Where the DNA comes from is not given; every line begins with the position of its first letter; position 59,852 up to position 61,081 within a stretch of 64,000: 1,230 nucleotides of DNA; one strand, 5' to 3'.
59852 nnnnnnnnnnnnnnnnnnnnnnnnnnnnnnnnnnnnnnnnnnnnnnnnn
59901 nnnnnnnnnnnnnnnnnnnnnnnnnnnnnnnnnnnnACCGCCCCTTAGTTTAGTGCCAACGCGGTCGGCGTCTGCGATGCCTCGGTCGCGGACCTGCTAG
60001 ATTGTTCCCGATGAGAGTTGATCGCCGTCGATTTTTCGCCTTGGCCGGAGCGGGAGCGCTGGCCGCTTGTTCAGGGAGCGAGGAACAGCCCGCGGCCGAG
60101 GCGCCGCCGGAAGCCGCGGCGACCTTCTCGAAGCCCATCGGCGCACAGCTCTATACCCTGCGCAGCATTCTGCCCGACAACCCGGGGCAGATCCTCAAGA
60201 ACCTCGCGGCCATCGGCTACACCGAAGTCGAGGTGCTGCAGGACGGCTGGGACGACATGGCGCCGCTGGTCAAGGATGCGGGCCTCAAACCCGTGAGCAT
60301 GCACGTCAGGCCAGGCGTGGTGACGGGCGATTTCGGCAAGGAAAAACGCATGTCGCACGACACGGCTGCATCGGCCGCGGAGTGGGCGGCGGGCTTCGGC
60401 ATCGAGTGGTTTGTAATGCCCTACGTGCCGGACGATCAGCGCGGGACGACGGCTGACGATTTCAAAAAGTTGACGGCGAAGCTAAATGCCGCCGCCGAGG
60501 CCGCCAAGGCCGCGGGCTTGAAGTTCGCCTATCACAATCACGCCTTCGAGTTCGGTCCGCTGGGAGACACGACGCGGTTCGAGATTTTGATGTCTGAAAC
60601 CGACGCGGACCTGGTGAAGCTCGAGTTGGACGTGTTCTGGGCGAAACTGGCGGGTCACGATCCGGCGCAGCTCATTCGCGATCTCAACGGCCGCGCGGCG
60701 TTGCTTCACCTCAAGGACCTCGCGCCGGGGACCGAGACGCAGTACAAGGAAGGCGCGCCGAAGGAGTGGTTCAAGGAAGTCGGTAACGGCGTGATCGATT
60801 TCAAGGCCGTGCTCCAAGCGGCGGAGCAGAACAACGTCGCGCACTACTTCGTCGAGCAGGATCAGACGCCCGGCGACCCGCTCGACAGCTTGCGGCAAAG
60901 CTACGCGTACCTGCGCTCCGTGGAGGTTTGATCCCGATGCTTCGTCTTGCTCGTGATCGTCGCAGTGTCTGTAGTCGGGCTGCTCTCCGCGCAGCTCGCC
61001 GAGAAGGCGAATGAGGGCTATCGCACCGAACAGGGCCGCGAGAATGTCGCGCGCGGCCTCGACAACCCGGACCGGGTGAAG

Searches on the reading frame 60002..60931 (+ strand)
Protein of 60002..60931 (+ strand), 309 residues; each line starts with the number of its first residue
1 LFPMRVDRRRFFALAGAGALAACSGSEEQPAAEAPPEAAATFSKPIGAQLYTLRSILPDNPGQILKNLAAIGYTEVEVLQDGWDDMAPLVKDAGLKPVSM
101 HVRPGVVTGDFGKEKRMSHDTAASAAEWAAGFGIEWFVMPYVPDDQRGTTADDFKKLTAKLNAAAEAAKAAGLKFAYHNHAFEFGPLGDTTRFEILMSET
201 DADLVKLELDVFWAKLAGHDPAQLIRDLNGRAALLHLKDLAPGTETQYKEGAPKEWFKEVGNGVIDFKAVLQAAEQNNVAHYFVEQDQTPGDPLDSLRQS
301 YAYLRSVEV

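Call 26: search_protein_families(library=pfam, proteins=[window:60002-60931:+], max_evalue=0.0001)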
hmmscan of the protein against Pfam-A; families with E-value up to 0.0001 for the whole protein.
window:60002-60931:+ (309 aa): 1 family
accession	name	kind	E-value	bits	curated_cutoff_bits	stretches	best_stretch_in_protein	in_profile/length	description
PF01261.30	AP_endonuc_2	-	4.8e-17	62.9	31.1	1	66-306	2-248/249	Xylose isomerase-like TIM barrel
